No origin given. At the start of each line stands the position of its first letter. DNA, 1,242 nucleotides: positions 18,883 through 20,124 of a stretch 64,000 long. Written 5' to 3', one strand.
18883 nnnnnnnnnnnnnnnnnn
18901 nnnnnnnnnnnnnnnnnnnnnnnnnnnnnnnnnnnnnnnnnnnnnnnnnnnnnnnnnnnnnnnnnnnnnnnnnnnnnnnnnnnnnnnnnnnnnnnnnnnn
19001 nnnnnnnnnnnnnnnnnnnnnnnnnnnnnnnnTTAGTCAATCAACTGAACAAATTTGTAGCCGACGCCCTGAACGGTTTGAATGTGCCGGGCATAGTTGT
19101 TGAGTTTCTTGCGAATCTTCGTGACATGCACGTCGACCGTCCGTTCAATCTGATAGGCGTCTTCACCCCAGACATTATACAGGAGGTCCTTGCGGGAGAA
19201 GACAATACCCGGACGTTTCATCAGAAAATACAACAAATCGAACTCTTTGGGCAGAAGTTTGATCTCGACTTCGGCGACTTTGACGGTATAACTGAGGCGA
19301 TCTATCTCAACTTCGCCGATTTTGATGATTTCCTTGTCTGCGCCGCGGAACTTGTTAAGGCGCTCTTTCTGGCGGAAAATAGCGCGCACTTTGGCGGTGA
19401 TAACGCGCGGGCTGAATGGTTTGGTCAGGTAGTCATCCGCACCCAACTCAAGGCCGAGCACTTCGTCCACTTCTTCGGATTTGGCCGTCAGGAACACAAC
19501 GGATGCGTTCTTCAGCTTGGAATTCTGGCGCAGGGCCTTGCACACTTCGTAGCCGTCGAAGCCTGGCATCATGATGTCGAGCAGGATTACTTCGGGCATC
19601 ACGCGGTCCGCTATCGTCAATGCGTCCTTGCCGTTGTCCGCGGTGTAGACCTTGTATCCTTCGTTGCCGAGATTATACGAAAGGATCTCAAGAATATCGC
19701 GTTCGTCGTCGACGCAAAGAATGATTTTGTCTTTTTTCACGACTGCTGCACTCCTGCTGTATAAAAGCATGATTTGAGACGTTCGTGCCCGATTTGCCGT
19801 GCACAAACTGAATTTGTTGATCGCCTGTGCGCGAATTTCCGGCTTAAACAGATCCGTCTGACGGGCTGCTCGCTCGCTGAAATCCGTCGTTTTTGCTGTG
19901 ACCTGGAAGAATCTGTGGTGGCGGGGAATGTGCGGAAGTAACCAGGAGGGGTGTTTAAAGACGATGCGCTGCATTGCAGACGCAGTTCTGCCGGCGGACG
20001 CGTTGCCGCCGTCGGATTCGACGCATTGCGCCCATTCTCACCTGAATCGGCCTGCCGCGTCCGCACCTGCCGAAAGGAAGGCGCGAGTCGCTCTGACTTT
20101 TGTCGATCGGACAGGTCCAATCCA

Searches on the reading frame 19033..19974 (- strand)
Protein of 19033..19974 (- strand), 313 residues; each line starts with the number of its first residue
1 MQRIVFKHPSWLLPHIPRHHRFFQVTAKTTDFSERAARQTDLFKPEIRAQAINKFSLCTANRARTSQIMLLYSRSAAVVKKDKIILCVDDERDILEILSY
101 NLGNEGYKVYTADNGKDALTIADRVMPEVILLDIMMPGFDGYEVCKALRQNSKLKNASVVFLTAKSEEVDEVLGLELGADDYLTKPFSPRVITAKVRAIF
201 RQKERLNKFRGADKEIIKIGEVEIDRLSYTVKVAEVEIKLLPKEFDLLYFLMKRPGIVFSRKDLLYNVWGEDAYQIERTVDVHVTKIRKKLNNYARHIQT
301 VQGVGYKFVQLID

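Call 8: search_protein_families(library=pfam, proteins=[window:19033-19974:-], max_evalue=0.01)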
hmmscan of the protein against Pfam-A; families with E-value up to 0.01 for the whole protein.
window:19033-19974:- (313 aa): 3 families
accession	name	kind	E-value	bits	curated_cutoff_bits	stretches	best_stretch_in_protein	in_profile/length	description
PF00072.30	Response_reg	-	2.1e-28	99.1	30.2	1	85-197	1-111/111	Response regulator receiver domain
PF00486.34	Trans_reg_C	-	3.5e-25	88.3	26.2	1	237-308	3-77/77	Transcriptional regulatory protein, C terminal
PF23198.2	PDE8A_N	-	0.003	17.9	29.6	1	95-170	23-99/147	PDE8A-like, N-terminal domain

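Call 49: search_protein_families(library=ncbifam, proteins=[window:19033-19974:-], max_evalue=0.001)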
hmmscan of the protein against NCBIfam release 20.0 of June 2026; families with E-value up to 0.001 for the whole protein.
window:19033-19974:- (313 aa): 101 families (the best 25 are shown)
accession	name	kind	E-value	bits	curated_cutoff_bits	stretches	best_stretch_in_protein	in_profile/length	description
NF053854.1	RespRegPhoBBctds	equivalog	3.5e-69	232.6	270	1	85-308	1-224/225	two-component system response regulator PhoB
TIGR02154.1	PhoB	equivalog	2.1e-68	230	296.2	1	83-308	3-225/226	phosphate regulon transcriptional regulator PhoB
NF040534.1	resp_reg_YycF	equivalog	2.3e-61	207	340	1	84-307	2-226/231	response regulator YycF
NF040689.1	MtrAB_MtrA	equivalog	1e-59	201.6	300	1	85-307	1-217/219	MtrAB system response regulator MtrA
NF045944.1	ResRegRpaBCyano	equivalog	3e-59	200.2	330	1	86-308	1-227/229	response regulator transcription factor RpaB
NF008296.0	PRK11083.1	equivalog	2e-58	197.5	273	1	83-308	4-225/228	two-component system response regulator CreB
NF033120.0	vanR_FM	exception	3.7e-55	187.1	460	1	82-308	3-229/231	vancomycin resistance response regulator transcription factor, VanR-F/VanR-M family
NF033117.2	vanR_ACDEGLN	exception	3e-54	184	350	1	85-307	1-224/226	VanR-ABDEGLN family response regulator transcription factor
NF007546.0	PRK10161.1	equivalog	3e-50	170.9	471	1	84-309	4-226/229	phosphate response regulator transcription factor PhoB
NF041733.1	resp_reg_CseB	equivalog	6.3e-50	169.7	350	1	85-309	3-227/228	two-component system response regulator CseB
NF007005.1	PRK09468.1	equivalog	1.5e-48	165.3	331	1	82-309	3-232/237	osmolarity response regulator transcription factor OmpR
NF007982.1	PRK10710.1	equivalog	3e-48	164.5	380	1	81-308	6-227/235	envelope stress response regulator BaeR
NF041209.1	resp_regPieR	equivalog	1.3e-46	159.1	450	1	87-308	5-227/231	two component system response regulator PieR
TIGR01387.1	cztR_silR_copR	subfamily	2.1e-46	158.3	279.2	1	85-308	1-218/218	heavy metal response regulator transcription factor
NF012227.0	AdeR_RR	equivalog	5.5e-44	150.4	340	1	77-308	6-236/239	efflux system response regulator transcription factor AdeR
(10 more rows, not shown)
